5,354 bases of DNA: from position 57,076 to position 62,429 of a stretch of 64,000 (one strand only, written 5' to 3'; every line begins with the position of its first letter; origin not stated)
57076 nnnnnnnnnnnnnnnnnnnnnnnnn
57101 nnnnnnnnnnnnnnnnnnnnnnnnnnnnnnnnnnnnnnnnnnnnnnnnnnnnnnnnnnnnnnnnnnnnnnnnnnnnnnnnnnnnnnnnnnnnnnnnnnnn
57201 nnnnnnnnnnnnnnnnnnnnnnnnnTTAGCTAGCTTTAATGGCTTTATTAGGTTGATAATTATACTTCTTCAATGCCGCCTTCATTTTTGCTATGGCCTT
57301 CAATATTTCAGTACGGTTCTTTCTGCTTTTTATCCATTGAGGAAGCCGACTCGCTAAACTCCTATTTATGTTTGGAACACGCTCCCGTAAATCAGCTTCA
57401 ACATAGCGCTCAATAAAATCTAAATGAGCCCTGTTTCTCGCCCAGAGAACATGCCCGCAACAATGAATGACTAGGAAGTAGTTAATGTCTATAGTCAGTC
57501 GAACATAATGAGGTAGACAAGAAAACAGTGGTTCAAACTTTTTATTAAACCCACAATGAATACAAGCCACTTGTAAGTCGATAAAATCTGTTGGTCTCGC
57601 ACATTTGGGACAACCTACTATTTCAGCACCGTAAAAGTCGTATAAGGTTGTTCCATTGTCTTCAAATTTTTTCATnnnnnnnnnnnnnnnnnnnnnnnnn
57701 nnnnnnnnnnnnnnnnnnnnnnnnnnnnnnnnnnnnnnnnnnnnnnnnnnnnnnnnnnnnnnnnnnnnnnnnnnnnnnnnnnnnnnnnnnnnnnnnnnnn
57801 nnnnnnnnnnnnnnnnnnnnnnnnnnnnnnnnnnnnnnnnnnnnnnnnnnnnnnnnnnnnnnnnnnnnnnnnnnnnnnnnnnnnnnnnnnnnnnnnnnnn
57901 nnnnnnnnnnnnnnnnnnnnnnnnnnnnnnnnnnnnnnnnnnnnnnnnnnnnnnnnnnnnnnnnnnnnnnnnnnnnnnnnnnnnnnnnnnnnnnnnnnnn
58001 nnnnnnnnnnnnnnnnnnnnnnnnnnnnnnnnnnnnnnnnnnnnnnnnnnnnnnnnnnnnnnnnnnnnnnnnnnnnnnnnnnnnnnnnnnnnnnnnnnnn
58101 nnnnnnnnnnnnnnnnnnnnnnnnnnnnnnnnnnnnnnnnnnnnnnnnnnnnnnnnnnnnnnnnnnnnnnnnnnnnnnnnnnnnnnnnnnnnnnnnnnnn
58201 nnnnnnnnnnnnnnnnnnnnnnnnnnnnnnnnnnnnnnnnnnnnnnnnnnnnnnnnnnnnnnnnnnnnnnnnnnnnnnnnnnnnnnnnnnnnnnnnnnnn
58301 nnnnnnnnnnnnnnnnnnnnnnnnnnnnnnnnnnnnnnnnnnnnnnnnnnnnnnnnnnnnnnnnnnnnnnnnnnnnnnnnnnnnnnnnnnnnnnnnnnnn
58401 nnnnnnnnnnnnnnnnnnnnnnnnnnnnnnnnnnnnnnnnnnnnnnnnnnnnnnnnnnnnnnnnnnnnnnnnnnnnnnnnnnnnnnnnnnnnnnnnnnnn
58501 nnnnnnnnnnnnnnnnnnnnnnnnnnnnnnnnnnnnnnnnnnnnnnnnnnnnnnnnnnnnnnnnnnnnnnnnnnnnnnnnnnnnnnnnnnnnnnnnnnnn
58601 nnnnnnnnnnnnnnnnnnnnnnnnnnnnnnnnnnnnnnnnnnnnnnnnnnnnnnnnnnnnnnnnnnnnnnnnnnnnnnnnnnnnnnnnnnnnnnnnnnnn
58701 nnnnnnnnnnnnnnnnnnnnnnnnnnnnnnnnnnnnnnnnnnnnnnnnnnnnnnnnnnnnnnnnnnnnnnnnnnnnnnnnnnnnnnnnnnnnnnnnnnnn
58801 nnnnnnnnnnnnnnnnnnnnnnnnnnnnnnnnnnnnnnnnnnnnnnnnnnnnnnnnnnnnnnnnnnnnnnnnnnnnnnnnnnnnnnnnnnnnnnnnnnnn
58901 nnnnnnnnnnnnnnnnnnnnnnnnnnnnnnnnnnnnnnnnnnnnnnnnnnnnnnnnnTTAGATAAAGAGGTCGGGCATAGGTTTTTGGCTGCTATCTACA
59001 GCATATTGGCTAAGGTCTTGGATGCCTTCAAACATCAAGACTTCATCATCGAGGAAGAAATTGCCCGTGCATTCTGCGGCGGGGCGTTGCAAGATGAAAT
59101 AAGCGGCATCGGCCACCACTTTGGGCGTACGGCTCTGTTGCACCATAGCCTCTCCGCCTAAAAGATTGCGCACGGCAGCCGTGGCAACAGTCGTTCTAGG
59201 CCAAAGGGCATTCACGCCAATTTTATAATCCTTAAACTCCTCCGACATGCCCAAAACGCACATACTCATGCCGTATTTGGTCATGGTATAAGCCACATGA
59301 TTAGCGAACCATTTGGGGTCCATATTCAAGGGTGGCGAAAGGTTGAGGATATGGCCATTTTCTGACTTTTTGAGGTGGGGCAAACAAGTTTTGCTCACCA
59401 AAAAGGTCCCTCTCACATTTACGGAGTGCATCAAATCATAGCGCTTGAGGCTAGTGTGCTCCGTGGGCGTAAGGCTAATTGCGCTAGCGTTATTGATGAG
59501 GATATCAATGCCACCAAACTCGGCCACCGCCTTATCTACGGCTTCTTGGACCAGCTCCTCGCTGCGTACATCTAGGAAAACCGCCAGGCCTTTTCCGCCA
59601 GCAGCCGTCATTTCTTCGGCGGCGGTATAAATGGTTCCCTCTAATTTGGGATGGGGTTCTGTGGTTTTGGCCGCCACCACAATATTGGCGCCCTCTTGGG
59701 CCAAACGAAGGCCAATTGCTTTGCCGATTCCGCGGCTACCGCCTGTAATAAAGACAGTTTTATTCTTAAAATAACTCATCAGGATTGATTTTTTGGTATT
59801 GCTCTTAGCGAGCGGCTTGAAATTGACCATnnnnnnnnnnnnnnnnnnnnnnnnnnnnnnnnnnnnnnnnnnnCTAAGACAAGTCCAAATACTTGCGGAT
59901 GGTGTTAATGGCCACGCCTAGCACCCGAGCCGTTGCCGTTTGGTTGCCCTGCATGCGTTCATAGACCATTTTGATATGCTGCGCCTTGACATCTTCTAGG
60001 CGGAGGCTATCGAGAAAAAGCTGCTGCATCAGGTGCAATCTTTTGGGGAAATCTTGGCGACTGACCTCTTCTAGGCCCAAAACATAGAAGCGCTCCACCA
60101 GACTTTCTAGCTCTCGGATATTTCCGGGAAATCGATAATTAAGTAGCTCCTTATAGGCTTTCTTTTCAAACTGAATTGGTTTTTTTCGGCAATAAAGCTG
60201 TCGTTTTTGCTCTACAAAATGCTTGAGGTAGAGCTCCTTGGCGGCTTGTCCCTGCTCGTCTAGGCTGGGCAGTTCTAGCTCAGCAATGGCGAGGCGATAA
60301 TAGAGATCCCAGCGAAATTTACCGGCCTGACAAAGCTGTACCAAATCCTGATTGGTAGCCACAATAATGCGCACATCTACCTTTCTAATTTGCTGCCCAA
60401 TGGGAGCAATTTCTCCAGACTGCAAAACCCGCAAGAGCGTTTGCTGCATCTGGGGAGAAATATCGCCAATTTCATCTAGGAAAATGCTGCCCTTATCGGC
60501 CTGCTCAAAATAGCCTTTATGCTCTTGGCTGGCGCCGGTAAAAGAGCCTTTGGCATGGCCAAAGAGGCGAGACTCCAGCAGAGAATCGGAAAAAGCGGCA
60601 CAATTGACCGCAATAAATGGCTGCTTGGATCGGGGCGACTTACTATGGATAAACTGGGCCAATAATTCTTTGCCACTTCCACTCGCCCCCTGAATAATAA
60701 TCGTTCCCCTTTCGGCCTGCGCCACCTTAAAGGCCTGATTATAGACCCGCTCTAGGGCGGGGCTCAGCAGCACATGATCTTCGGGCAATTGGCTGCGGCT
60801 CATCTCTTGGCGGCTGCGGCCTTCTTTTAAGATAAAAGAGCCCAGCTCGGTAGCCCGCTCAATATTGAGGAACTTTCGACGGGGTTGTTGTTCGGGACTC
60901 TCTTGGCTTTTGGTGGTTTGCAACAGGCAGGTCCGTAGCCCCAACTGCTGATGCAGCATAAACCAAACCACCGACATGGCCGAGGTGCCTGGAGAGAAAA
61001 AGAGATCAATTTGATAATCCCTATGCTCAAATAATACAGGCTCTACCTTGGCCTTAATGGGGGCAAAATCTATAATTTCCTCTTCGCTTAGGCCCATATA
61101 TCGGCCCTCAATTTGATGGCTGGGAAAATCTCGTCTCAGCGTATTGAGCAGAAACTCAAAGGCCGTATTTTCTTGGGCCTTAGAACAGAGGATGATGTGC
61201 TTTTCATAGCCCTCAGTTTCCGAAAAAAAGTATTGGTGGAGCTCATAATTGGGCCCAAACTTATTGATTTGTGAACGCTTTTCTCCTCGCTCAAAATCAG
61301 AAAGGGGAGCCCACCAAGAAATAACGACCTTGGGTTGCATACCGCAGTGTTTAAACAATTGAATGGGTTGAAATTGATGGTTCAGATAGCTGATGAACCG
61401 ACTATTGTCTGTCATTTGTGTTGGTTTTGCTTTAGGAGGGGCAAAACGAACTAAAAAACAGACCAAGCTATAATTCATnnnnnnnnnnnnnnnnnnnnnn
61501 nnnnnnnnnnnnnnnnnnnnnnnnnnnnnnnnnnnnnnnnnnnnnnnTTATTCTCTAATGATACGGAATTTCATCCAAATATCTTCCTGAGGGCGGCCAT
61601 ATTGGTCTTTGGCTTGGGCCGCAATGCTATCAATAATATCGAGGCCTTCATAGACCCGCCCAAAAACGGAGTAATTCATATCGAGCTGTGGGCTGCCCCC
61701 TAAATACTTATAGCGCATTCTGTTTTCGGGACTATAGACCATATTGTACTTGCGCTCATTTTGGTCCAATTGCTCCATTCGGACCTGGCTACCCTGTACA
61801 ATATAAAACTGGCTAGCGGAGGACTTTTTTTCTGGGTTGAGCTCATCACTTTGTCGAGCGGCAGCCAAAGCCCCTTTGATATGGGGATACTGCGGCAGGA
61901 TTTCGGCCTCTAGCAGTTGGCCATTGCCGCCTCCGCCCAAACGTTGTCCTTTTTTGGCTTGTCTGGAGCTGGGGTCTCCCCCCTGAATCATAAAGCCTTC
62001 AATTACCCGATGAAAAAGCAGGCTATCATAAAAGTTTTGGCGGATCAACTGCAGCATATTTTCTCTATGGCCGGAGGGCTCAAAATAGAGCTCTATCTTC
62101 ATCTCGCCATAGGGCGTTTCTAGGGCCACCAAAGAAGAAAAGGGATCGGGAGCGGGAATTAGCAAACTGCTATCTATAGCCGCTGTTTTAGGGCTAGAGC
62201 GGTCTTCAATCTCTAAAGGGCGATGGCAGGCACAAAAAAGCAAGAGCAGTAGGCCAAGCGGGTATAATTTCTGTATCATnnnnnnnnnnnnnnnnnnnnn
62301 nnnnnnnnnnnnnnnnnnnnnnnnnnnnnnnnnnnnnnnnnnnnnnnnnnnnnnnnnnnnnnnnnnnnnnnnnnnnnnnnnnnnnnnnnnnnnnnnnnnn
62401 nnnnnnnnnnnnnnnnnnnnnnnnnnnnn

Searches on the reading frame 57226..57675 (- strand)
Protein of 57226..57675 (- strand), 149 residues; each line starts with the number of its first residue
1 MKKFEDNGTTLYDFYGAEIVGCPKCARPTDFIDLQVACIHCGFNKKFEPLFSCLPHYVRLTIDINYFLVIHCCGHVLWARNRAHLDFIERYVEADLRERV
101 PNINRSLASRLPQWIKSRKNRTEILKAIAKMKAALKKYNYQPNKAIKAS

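Call 12: search_protein_families(library=pfam, proteins=[window:57226-57675:-])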
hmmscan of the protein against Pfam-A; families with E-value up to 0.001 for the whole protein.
window:57226-57675:- (149 aa): 0 families

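Call 45: search_protein_families(library=pfam, proteins=[window:57226-57675:-], max_evalue=1)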
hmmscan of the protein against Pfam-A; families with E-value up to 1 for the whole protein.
window:57226-57675:- (149 aa): 1 family
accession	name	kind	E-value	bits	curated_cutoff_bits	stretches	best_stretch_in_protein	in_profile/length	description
PF21841.1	DUF6900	-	0.31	11.4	24.1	0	77-93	19-35/52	Family of unknown function (DUF6900)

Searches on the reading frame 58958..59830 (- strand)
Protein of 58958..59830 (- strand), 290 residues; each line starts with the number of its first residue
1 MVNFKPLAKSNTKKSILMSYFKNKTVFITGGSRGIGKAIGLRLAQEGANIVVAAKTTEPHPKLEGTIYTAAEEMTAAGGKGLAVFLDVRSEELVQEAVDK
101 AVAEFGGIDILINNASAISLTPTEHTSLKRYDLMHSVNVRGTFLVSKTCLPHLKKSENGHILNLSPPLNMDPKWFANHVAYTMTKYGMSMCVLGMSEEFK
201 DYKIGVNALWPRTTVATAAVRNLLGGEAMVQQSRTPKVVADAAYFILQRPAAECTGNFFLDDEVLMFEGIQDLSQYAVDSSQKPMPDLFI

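Call 12: search_protein_families(library=pfam, proteins=[window:58958-59830:-])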
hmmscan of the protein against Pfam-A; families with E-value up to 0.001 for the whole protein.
window:58958-59830:- (290 aa): 3 families
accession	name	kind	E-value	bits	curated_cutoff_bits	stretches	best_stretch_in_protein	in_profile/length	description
PF00106.31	adh_short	-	1.5e-36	126.2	26.6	1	24-221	1-188/195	short chain dehydrogenase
PF13561.12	adh_short_C2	-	6.3e-29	101.7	27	1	33-258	6-228/236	Enoyl-(Acyl carrier protein) reductase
PF08659.16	KR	-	7.1e-07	29.8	22.6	1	25-149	2-123/180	KR domain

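Call 14: find_encoding_contigs(protein=window:58958-59830:-, flank=10000, max_places=10)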
Protein window:58958-59830:- (290 aa): no gene with exactly this product is on record in the collection.

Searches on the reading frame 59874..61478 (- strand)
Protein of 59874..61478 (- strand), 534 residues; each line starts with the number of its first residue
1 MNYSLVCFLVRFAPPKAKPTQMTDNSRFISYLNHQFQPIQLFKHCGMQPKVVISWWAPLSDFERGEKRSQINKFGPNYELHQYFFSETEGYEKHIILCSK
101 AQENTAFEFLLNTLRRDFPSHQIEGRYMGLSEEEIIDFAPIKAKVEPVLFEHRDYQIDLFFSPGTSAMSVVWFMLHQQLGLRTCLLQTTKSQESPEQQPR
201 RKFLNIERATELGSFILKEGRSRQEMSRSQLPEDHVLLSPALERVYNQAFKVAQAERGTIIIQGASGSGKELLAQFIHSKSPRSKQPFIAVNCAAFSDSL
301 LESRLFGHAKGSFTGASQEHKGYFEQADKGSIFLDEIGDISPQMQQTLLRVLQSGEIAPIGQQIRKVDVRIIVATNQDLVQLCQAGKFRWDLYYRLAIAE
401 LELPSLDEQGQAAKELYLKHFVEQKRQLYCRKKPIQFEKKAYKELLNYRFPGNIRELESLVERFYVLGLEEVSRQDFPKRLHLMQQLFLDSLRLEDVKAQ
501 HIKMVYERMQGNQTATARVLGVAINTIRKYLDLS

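Call 12: search_protein_families(library=pfam, proteins=[window:59874-61478:-])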
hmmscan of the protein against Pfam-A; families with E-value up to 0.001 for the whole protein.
window:59874-61478:- (534 aa): 7 families
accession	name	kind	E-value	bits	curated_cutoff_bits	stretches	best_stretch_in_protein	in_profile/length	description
PF00158.32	Sigma54_activat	-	1.1e-61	207.8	20.2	1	239-401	5-167/168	Sigma-54 interaction domain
PF14532.12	Sigma54_activ_2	-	3.7e-15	56.8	25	1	251-406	15-138/138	Sigma-54 interaction domain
PF25601.1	AAA_lid_14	-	5.3e-11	42.6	27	1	418-482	11-75/87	AAA+ ATPase lid domain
PF07724.20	AAA_2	-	4.6e-08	33.7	27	1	257-379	3-127/166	AAA domain (Cdc48 subfamily)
PF01078.27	Mg_chelatase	-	2.9e-06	27.3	20.3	1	247-358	12-136/207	Magnesium chelatase, subunit ChlI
PF07728.20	AAA_5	-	8.4e-05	23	22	1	260-377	2-123/139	AAA domain (dynein-related subfamily)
PF02954.25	HTH_8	-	0.00013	22.1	22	1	494-529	2-37/42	Bacterial regulatory protein, Fis family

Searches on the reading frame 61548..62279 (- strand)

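Call 12: search_protein_families(library=pfam, proteins=[window:61548-62279:-])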
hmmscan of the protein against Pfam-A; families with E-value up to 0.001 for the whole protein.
window:61548-62279:- (243 aa): 1 family
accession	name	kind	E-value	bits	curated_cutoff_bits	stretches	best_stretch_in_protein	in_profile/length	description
PF00160.26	Pro_isomerase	-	2.4e-31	109.6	21.7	1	51-235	2-153/159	Cyclophilin type peptidyl-prolyl cis-trans isomerase/CLD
